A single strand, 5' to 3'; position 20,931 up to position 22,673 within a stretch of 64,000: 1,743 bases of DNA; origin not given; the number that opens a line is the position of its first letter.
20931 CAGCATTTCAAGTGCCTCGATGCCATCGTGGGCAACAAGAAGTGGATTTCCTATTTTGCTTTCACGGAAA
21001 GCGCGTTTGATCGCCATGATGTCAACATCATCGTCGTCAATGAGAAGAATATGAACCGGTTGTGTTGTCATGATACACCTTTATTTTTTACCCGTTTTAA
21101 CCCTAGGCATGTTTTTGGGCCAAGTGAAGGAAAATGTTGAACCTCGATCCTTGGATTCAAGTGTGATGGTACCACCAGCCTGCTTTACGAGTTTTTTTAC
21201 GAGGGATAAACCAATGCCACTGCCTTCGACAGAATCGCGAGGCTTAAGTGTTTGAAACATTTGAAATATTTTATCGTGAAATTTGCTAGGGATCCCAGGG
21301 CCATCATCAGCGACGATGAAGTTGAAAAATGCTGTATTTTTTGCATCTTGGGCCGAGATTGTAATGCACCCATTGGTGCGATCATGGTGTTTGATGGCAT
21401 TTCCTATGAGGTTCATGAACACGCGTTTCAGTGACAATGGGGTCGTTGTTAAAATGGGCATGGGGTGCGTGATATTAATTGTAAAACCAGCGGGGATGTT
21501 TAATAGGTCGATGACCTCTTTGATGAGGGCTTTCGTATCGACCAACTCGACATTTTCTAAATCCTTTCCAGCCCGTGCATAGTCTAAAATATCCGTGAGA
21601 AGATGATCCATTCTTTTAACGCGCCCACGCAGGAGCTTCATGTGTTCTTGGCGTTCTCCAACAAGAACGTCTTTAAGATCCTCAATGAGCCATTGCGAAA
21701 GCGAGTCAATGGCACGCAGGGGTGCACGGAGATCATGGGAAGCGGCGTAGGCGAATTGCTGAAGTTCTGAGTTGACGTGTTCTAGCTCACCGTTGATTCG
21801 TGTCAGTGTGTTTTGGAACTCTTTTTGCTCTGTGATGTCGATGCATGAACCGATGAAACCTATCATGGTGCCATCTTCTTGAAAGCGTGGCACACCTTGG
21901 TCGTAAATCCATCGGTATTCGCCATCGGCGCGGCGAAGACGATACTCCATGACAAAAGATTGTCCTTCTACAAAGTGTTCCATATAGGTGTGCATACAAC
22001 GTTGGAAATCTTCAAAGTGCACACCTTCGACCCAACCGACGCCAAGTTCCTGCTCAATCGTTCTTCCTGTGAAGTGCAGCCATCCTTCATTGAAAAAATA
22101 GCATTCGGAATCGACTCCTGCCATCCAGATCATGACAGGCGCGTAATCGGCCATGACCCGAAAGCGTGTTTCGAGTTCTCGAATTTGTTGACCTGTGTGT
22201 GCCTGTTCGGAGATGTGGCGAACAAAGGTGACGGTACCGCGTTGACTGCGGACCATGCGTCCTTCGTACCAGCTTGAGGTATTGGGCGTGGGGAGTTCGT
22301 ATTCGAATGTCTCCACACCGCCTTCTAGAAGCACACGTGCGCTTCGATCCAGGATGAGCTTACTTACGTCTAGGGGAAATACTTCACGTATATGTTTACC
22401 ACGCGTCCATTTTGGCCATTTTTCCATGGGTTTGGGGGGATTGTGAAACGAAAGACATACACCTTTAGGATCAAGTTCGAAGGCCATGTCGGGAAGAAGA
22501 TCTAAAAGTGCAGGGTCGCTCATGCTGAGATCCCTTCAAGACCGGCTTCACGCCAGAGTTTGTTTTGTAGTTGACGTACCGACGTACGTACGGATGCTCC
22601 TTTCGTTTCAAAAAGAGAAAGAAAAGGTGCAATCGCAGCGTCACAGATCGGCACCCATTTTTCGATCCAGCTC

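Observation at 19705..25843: Reductase-less soluble diiron monooxygenase operon co-transcribed with a PAS histidine kinase, a CheY receiver and a receiver-GGDEF cyclase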

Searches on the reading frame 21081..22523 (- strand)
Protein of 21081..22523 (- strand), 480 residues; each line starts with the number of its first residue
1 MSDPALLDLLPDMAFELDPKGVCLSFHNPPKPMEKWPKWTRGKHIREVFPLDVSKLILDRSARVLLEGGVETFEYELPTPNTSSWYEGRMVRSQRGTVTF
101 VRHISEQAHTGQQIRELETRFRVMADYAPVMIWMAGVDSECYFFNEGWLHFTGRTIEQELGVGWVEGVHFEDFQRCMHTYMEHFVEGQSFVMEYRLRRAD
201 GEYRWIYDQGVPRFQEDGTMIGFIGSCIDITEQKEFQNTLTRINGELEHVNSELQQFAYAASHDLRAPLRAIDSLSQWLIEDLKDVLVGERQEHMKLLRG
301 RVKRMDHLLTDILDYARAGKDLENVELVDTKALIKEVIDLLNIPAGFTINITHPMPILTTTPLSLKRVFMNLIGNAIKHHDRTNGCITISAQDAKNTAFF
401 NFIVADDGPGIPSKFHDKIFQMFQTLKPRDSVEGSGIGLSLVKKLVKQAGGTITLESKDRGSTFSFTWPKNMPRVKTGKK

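Call 4: search_protein_families(library=pfam, proteins=[window:21081-22523:-], max_evalue=0.01)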
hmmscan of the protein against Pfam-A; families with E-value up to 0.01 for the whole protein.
window:21081-22523:- (480 aa): 8 families
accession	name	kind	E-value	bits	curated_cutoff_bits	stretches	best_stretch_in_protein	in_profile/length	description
PF02518.31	HATPase_c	-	2.5e-24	86.3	26.4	1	362-470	3-109/111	Histidine kinase-, DNA gyrase B-, and HSP90-like ATPase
PF08447.18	PAS_3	-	2.7e-16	60.1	25.6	1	143-225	3-87/89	PAS fold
PF00512.31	HisKA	-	7.7e-10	39.1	26.9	1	254-318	2-63/66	His Kinase A (phospho-acceptor) domain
PF00989.32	PAS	-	5.2e-09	36.5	22.6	1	120-230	2-113/113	PAS fold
PF08448.16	PAS_4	-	5.5e-09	36.7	23.1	1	129-234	5-109/110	PAS fold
PF13426.13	PAS_9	-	5.9e-08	33.4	27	1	129-232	1-103/103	PAS domain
PF14501.12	HATPase_c_5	-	9.7e-06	25.9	22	1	364-461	5-94/102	GHKL domain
PF13581.12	HATPase_c_2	-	0.00068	20.1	27.4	1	374-466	41-125/127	Histidine kinase-like ATPase domain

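Call 5: search_protein_families(library=ncbifam, proteins=[window:21081-22523:-], max_evalue=0.01)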
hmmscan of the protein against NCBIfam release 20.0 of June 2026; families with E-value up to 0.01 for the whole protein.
window:21081-22523:- (480 aa): 82 families (the best 25 are shown)
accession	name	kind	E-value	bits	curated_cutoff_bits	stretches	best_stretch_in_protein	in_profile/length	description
NF041880.1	EPS_EpsF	equivalog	2.1e-43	148.6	900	1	115-465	140-488/492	response regulator EpsF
NF047465.1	hybrid_HK_LvrA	exception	7.3e-39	133.4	1200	1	244-470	590-818/819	hybrid histidine kinase/response regulator LvrA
NF008302.0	PRK11091.1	equivalog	2.5e-36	125.2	838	1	102-468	138-503/779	aerobic respiration two-component sensor histidine kinase ArcB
NF008468.0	PRK11360.1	equivalog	8e-30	103.8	646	1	214-472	361-610/616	two-component system sensor histidine kinase AtoS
NF047874.1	MASE3_PAS_HK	subfamily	1.7e-29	103.1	560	2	365-471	520-626/655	MASE3 domain-containing sensor histidine kinase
NF046044.1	PnpS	equivalog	8e-28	97.5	400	1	247-469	166-390/390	two-component system histidine kinase PnpS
TIGR02956.1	TMAO_torS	equivalog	4.3e-27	94.6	676.5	1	255-469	465-681/967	TMAO reductase system sensor histidine kinase/response regulator TorS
NF038297.2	hybrid_HK_HrmK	equivalog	1.3e-26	93.5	725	1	233-471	214-458/607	hybrid histidine kinase/response regulator HrmK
NF006800.0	PRK09303.1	equivalog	5.6e-26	91.4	342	1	260-469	157-376/383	histidine kinase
TIGR02966.1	phoR_proteo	equivalog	6.2e-26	91.2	334.2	1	247-467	107-332/333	phosphate regulon sensor histidine kinase PhoR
NF047497.1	HK_LIC_12097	equivalog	3.7e-24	85.1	500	1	216-469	117-365/367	LIC_12097 family sensor histidine kinase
NF045595.1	HK_scytonemin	equivalog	9.6e-24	83.7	865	1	96-469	259-634/637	scytonemin biosynthesis sensor histidine kinase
NF007004.0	PRK09467.1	equivalog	1.7e-23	83.1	415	1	260-461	238-426/440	two-component system sensor histidine kinase EnvZ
NF033092.0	HK_WalK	equivalog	2.8e-23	82.4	725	1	246-469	364-593/594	cell wall metabolism sensor histidine kinase WalK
NF008312.0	PRK11100.1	equivalog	1.6e-22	80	356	1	231-469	234-473/477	two-component system sensor histidine kinase CreC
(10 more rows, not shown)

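Call 22: list_cluster_members(proteins=[P0001, window:21081-22523:-, window:27220-27996:+])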
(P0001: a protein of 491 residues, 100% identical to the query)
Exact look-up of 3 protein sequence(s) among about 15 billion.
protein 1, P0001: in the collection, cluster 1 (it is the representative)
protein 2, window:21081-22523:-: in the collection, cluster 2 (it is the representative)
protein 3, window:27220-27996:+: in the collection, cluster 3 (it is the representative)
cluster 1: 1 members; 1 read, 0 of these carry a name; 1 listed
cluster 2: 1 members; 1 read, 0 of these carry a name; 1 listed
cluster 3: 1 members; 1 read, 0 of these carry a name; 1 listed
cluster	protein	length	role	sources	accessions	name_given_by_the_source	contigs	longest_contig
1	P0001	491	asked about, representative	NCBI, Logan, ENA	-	-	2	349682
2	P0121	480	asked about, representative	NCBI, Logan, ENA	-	-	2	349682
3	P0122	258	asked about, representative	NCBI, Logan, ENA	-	-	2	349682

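Call 50: find_homologous_proteins(query=window:21081-22523:-, max_evalue=1e-30)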
Query window:21081-22523:- (480 aa): 7292 proteins with E <= 1e-30 among 8000 candidates; the best 120 are listed.
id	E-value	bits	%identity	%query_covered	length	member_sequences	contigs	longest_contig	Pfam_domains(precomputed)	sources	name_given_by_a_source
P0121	0.0e+0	1120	100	100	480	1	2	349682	PF08447.19,PF13426.14,PF08448.17,PF02518.32,PF00512.32,PF00989.32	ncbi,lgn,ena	-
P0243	1.1e-158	547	45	88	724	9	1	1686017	PF08447.19,PF13426.14,PF13188.14,PF13581.13,PF08448.17,PF02518.32,PF00512.32,PF00989.32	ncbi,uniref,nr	ncbi:PAS domain-containing protein [Chroococcidiopsis sp. TS-821]|uniref:PAS domain-containing senso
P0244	4.9e-157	542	52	74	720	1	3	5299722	PF08447.19,PF13426.14,PF13188.14,PF13581.13,PF08448.17,PF02518.32,PF00512.32,PF00989.32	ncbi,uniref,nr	ncbi:PAS domain-containing protein [Gloeocapsopsis dulcis]|uniref:histidine kinase n=1 Tax=Gloeocaps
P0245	9.3e-157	541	48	82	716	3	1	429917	PF08447.19,PF13426.14,PF13188.14,PF08448.17,PF02518.32,PF00512.32,PF00989.32,PF14598.13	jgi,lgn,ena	-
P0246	9.0e-155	534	46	88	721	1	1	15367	PF08447.19,PF13426.14,PF13188.14,PF13581.13,PF08448.17,PF02518.32,PF00512.32,PF00989.32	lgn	-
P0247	3.0e-154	533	46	88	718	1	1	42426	PF08447.19,PF13426.14,PF13188.14,PF13581.13,PF08448.17,PF02518.32,PF00512.32,PF00989.32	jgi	jgi:PAS domain S-box-containing protein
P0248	3.5e-151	522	45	88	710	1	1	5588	PF08447.19,PF13426.14,PF13188.14,PF13581.13,PF08448.17,PF02518.32,PF00512.32,PF00989.32,PF14598.13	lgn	-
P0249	1.5e-149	517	47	86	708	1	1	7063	PF08447.19,PF13426.14,PF13188.14,PF13581.13,PF08448.17,PF02518.32,PF00512.32,PF00989.32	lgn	-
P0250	6.5e-142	492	48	98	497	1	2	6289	PF08447.19,PF13426.14,PF13581.13,PF08448.17,PF02518.32,PF00512.32,PF00989.32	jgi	jgi:PAS domain S-box-containing protein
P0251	7.2e-140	485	49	83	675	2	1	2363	PF08447.19,PF13426.14,PF13188.14,PF13581.13,PF08448.17,PF02518.32,PF00512.32,PF00989.32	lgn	-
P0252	3.3e-139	483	45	97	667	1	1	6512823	PF08447.19,PF13426.14,PF13188.14,PF13581.13,PF08448.17,PF02518.32,PF00512.32,PF00989.32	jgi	jgi:PAS domain S-box-containing protein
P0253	4.1e-139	483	52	79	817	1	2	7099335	PF08447.19,PF13426.14,PF13188.14,PF08448.17,PF02518.32,PF00512.32,PF00989.32,PF14501.13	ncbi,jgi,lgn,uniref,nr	ncbi:MAG: PAS domain S-box protein [Mojavia pulchra JT2-VF2]|jgi:PAS domain S-box-containing protein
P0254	1.7e-137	477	45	97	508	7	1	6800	PF08447.19,PF13426.14,PF13188.14,PF08448.17,PF02518.32,PF00512.32,PF00989.32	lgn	-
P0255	4.1e-137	476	52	78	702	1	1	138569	PF08447.19,PF13426.14,PF13188.14,PF08448.17,PF02518.32,PF00512.32,PF00989.32,PF14598.13,PF14501.13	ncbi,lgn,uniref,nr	ncbi:PAS domain S-box protein [Dendronalium sp. ChiSLP03b]|uniref:PAS domain S-box protein n=1 Tax=D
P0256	3.8e-136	473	53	78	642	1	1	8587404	PF08447.19,PF13426.14,PF13188.14,PF12860.14,PF08448.17,PF02518.32,PF00512.32,PF00989.32,PF14501.13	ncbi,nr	ncbi:PAS domain S-box protein [Nostoc sp. UHCC 0702]|nr:PAS domain S-box protein [Nostoc sp. UHCC 07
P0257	5.7e-136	472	51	80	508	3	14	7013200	PF08447.19,PF13426.14,PF13188.14,PF08448.17,PF02518.32,PF00512.32,PF00989.32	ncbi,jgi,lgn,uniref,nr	ncbi:PAS/PAC sensor signal transduction histidine kinase [Trichormus variabilis ATCC 29413]|uniref:h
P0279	8.7e-130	452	46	97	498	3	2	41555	PF08447.19,PF13426.14,PF13581.13,PF08448.17,PF02518.32,PF00512.32,PF00989.32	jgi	jgi:PAS domain S-box-containing protein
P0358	4.2e-103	364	46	80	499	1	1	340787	PF08447.19,PF13188.14,PF13581.13,PF08448.17,PF02518.32,PF00512.32,PF00989.32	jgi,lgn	-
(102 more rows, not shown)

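Call 52: find_encoding_contigs(protein=P0279, flank=8000, max_places=1)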
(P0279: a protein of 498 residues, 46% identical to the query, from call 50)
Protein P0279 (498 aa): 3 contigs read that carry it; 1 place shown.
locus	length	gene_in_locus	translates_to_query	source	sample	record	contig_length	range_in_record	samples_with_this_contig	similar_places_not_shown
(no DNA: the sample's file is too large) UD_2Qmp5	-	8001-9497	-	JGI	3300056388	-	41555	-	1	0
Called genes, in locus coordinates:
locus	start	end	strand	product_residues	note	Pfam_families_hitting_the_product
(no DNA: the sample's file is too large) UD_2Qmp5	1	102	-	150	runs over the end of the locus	PF00571:CBS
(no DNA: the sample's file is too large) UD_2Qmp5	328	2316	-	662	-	PF00072:Response_reg, PF00512:HisKA, PF02518:HATPase_c, PF00072:Response_reg, PF01627:Hpt (weak)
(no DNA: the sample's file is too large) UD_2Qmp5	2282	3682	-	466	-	PF00072:Response_reg, PF00158:Sigma54_activat, PF13191:AAA_16 (weak), PF14532:Sigma54_activ_2, PF00004:AAA (weak), PF07728:AAA_5, PF25601:AAA_lid_14, PF02954:HTH_8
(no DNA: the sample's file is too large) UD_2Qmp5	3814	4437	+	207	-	PF00072:Response_reg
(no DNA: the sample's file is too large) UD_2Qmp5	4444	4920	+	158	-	PF00072:Response_reg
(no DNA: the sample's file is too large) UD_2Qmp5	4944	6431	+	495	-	PF02332:Phenol_Hydrox, PF04945:YHS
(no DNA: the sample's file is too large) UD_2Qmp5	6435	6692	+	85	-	PF06234:TmoB (weak)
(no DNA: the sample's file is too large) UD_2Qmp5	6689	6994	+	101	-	PF02406:MmoB_DmpM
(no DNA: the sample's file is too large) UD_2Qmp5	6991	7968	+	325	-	PF02332:Phenol_Hydrox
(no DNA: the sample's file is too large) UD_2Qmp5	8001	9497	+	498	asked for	PF08448:PAS_4 (faint), PF13426:PAS_9 (faint), PF00989:PAS (weak), PF08447:PAS_3, PF00512:HisKA, PF02518:HATPase_c, PF13581:HATPase_c_2 (weak)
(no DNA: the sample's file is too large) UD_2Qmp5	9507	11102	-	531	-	-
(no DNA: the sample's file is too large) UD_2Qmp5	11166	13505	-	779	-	-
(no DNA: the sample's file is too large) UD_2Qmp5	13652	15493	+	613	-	PF13231:PMT_2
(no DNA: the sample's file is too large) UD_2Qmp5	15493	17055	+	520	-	-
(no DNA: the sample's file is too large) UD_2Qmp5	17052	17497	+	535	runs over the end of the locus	PF13231:PMT_2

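Call 53: find_encoding_contigs(protein=P0358, flank=8000, max_places=1)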
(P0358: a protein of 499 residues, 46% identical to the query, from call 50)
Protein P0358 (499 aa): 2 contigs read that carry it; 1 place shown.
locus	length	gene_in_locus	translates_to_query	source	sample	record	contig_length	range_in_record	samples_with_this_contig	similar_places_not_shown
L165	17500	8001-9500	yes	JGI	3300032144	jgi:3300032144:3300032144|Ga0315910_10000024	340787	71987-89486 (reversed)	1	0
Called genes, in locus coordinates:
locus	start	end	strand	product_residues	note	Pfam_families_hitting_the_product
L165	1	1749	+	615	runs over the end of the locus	PF00999:Na_H_Exchanger, PF02254:TrkA_N, PF27452:KefB_C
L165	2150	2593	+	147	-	PF01641:SelR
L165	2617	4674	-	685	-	PF13371:TPR_9 (faint)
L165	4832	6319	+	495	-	PF02332:Phenol_Hydrox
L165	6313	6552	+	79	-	PF06234:TmoB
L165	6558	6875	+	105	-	PF00355:Rieske, PF13806:Rieske_2 (weak)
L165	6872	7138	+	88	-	PF02406:MmoB_DmpM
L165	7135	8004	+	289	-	PF02332:Phenol_Hydrox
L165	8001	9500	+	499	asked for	PF00989:PAS (weak), PF08448:PAS_4 (weak), PF00989:PAS, PF08448:PAS_4 (weak), PF08447:PAS_3, PF00512:HisKA, PF13581:HATPase_c_2 (weak), PF02518:HATPase_c, +1 more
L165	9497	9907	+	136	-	PF00072:Response_reg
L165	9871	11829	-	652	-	PF00989:PAS, PF13426:PAS_9 (faint), PF08447:PAS_3, PF08448:PAS_4 (faint), PF00512:HisKA (weak), PF02518:HATPase_c, PF00072:Response_reg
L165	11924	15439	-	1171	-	PF13620:CarboxypepD_reg, PF13715:CarbopepD_reg_2, PF17210:SdrD_B (weak), PF00593:TonB_dep_Rec_b-barrel, PF25183:OMP_b-brl_4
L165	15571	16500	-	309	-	-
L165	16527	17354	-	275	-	PF01177:Asp_Glu_race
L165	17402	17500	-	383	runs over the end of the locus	PF02771:Acyl-CoA_dh_N, PF02770:Acyl-CoA_dh_M, PF00441:Acyl-CoA_dh_1, PF08028:Acyl-CoA_dh_2, PF22924:ACOX_C_alpha1 (weak)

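Call 54: find_encoding_contigs(protein=P0257, flank=8000, max_places=1)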
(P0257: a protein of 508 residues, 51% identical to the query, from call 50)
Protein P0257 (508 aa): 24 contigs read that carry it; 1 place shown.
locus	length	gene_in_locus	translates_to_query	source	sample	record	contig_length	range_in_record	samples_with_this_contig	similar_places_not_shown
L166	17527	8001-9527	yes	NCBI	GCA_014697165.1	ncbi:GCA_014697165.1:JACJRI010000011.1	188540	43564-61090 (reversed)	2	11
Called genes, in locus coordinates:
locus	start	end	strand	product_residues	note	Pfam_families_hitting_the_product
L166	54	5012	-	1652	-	PF13191:AAA_16, PF20703:nSTAND1, PF23381:Beta-prop_IFT122_1st, PF23414:Beta-prop_EML_2, PF24105:Beta-prop_CAF1B_HIR1, PF24782:WD40_MABP1-WDR62_2nd, PF24796:WDR55, PF24807:WD40_CDC20-Fz, +201 more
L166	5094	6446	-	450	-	PF01637:ATPase_2 (faint)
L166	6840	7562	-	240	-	PF00072:Response_reg, PF08281:Sigma70_r4_2 (faint), PF00196:GerE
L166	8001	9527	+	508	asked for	PF00989:PAS, PF08448:PAS_4, PF13426:PAS_9, PF08447:PAS_3, PF00989:PAS (weak), PF08447:PAS_3, PF00512:HisKA, PF02518:HATPase_c, +2 more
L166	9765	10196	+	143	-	PF00072:Response_reg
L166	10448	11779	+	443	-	PF00072:Response_reg, PF00512:HisKA, PF02518:HATPase_c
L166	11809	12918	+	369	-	PF00072:Response_reg, PF00512:HisKA, PF02518:HATPase_c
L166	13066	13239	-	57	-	PF28158:CTB (weak)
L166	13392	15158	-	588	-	PF00496:SBP_bac_5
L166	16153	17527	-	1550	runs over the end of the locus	PF01590:GAF, PF05227:CHASE3, PF00989:PAS, PF08448:PAS_4, PF13426:PAS_9, PF01590:GAF, PF13185:GAF_2, PF01590:GAF, +8 more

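Call 63: predict_structure(alignment_id=A2)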
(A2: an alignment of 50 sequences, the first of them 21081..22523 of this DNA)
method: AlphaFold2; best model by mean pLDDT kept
length: 480 residues; sequences in the alignment: 50
mean_pLDDT: 89.5   pTM: 0.62
mean pLDDT of the five models: 89.5, 88.3, 84.8, 81.3, 81.1
residues with pLDDT >= 90: 302; 70-90: 144; 50-70: 28; < 50: 6
segments of 3 or more residues with pLDDT < 50: 1-3, 478-480
pLDDT, mean of each block of 10 residues (from residue 1): 54 90 83 62 90 95 95 89 90 95 85 87 91 96 96 96 94 97 97 98 98 96 97 93 85 82 86 89 88 87 87 83 88 97 96 96 96 94 96 93 96 90 75 80 94 94 97 63
secondary structure, 60 per line:
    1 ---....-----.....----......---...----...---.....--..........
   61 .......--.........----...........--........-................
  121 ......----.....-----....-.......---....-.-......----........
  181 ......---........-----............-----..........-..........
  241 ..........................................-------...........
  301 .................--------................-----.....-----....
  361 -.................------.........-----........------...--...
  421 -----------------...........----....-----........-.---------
elements in order: H4-7 E13-17 E22-27 H45-48 H51-67 E70-78 E83-93 E96-103 H105-126 E131-135 E141-144 H146-152 H156-159 H163-167 H173-186 E190-197 E203-214 E220-229 H231-282 H290-317 E326-329 H330-341 E347-351 E357-360 H362-378 E385-393 E399-406 H438-448 E453-456 E462-469

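Call 66: fold_search(model_id=the predicted structure, library=pdb)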
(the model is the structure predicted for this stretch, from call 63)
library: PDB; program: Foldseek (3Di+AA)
matches with E <= 10: 1434; with E <= 0.001: 834
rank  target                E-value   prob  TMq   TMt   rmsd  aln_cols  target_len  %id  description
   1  9a5d_A                2.5e-25  1.00  0.37  0.30  33.8       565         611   16  Integrative model of WALK-YYCH by crosslinking MS and deep learning (released 2024-09-18)
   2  8a6x_B                3.9e-24  1.00  0.32  0.40  17.8       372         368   22  Crystal structure of a chimeric LOV-Histidine kinase SB2F1 (asymmetrical variant, trigonal form with long c axis) (released 2024-01-10)
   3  8a3u                  1.3e-23  1.00  0.31  0.39  17.5       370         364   22  Crystal structure of a chimeric LOV-Histidine kinase SB2F1 (symmetrical variant, trigonal form with short c-axis) (released 2023-12-20)
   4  8a7f_A                1.9e-23  1.00  0.30  0.38  17.7       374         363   21  Crystal structure of a chimeric LOV-Histidine kinase SB2F1-I66R mutant (asymmetrical variant, trigonal form with long  (released 2024-01-10)
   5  4gcz_A                7.0e-23  1.00  0.28  0.35  15.4       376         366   20  Structure of a blue-light photoreceptor (released 2013-06-19)
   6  8a7h_A                7.4e-23  1.00  0.31  0.40  17.6       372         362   21  Crystal structure of a chimeric LOV-Histidine kinase SB2F1-I66R mutant (light state; asymmetrical variant, trigonal fo (released 2024-01-10)
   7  8a7f_B                1.1e-22  1.00  0.31  0.40  17.8       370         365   21  Crystal structure of a chimeric LOV-Histidine kinase SB2F1-I66R mutant (asymmetrical variant, trigonal form with long  (released 2024-01-10)
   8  8a52_A                3.1e-22  1.00  0.30  0.38  17.6       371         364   20  Crystal structure of a chimeric LOV-Histidine kinase SB2F1 (asymmetrical variant, trigonal form with long c-axis) (released 2023-12-27)
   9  9qq6_A                4.3e-22  1.00  0.33  0.32  20.4       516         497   17  Structure of the Azotobacter vinelandii NifL-NifA complex (released 2025-06-18)
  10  4gcz_B                3.8e-21  1.00  0.33  0.40  13.4       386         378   21  Structure of a blue-light photoreceptor (released 2013-06-19)
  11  4i5s_B                2.2e-19  1.00  0.35  0.41  15.3       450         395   20  Structure and function of sensor histidine kinase (released 2013-03-27)
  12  8isj_A                5.2e-19  1.00  0.26  0.16  20.4       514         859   13  Pr conformer of Arabidopsis thaliana phytochrome A - AtphyA-Pr (released 2023-08-09)
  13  6ph4_B                1.8e-18  1.00  0.30  0.31  20.8       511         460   14  Full length LOV-PAS-HK construct from the LOV-HK sensory protein from Brucella abortus (light-adapted, construct 15-48 (released 2020-12-30)
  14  8isi_A                3.7e-18  1.00  0.28  0.17  20.6       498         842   14  Photochromobilin-free form of Arabidopsis thaliana phytochrome A - apo-AtphyA (released 2023-08-09)
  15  8isk_A                4.4e-18  1.00  0.27  0.16  20.0       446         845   13  Pr conformer of Zea mays phytochrome A1 - ZmphyA1-Pr (released 2023-08-09)
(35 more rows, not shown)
